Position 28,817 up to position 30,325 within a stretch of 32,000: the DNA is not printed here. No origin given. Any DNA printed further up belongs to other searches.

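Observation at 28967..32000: HdrD/DsrK-like Fe-S protein facing a divergent cluster of PDO-like, TusA-like and NarI/DsrM-like cytochrome b genes: a candidate quinone-linked thiol/persulfide relay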

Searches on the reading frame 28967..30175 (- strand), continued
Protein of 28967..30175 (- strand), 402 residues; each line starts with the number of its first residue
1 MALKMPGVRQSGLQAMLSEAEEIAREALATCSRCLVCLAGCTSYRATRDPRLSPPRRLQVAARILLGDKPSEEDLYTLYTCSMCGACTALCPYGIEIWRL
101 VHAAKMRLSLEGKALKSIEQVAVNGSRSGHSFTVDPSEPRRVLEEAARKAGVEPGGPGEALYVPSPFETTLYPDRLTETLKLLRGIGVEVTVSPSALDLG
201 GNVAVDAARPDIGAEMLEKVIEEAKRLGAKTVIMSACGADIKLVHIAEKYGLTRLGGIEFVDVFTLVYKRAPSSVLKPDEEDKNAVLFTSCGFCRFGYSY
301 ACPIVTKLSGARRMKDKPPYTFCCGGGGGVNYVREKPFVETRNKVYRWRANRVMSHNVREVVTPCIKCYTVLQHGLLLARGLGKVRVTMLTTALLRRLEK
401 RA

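Call 88: search_protein_families(library=ncbifam, proteins=[L022:5734-7365:+, L022:4686-5729:+], max_evalue=0.001)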
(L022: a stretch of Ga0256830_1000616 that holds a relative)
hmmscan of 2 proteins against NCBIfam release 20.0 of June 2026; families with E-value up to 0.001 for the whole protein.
L022:5734-7365:+ (543 aa): 6 families
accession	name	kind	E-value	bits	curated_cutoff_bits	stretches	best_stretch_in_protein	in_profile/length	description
NF045796.1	DsrK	equivalog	1.9e-224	745.4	400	1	45-535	6-450/453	sulfate reduction electron transfer complex DsrMKJOP subunit DsrK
NF045724.1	ferredox_TmcB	equivalog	4.2e-45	154.1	735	1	89-504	36-416/430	electron transfer complex ferredoxin TmcB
NF045711.1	sulf_resp_HmcF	equivalog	2.5e-37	128.7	750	1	88-452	54-388/457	sulfate respiration complex iron-sulfur protein HmcF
NF004898.0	PRK06259.1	equivalog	9.1e-14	50.9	385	1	364-510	347-482/488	fumarate reductase (CoM/CoB) subunit TfrB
NF045670.1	quin_L_LdhH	equivalog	5.5e-12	44.8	800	1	368-447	573-645/706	L-lactate dehydrogenase (quinone) large subunit LdhH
NF008369.0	PRK11168.1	equivalog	0.00082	18.4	278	0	164-189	59-84/401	anaerobic glycerol-3-phosphate dehydrogenase subunit C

L022:4686-5729:+ (347 aa): 4 families
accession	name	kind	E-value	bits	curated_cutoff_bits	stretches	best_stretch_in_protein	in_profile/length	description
NF038037.1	cytob_DsrM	equivalog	2.3e-164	546.2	300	1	10-328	1-320/320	sulfate reduction electron transfer complex DsrMKJOP subunit DsrM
TIGR00351.1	narI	equivalog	2.2e-06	27.7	105.55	1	124-294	48-222/225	respiratory nitrate reductase subunit gamma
NF045723.1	memb_anch_TmcC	equivalog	4.9e-06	26.2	240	1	144-299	82-218/218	TmcC family electron transfer complex membrane anchor subunit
NF045716.1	sulf_resp_HmcE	equivalog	0.00073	19.2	275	0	156-222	98-166/226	sulfate respiration complex protein HmcE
